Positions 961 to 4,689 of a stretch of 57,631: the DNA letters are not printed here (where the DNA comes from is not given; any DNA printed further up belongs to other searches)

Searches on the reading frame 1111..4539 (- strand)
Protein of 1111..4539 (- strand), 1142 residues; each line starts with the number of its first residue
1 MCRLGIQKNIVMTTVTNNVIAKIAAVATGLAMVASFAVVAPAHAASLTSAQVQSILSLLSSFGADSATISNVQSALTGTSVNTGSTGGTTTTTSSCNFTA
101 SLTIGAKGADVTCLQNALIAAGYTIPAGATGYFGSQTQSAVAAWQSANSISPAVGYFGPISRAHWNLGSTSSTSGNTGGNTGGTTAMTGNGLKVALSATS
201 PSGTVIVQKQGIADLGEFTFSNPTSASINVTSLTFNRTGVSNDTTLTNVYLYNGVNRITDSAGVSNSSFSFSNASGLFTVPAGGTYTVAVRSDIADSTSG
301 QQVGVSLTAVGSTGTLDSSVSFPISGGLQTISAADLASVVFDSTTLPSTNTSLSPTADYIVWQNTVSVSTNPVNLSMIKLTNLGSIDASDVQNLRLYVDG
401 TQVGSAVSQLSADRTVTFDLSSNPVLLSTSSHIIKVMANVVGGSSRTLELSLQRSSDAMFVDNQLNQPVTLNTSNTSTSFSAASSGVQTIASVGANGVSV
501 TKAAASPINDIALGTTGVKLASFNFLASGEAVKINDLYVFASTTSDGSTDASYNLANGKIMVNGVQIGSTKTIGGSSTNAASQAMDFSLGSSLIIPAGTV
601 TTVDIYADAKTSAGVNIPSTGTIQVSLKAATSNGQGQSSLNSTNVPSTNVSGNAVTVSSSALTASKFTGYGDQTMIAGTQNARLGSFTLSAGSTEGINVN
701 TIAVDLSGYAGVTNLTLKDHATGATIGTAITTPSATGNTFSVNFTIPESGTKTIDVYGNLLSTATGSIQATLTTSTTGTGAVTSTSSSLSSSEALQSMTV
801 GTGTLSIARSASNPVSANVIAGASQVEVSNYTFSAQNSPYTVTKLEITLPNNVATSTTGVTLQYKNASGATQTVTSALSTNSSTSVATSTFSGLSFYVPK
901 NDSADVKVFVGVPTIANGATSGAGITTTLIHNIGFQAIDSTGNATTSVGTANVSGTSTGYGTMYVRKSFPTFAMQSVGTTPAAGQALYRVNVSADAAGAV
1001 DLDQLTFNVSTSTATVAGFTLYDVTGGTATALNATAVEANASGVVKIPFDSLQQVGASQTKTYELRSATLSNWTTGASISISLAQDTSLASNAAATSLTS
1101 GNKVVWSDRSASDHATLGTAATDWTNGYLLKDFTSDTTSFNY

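Call 75: search_protein_families(library=pfam, proteins=[window:1111-4539:-], max_evalue=0.00001)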
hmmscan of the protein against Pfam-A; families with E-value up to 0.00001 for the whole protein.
window:1111-4539:- (1142 aa): 1 family
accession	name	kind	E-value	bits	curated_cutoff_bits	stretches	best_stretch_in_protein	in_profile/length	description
PF01471.23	PG_binding_1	-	6.2e-09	36.3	23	1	108-151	2-44/57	Putative peptidoglycan binding domain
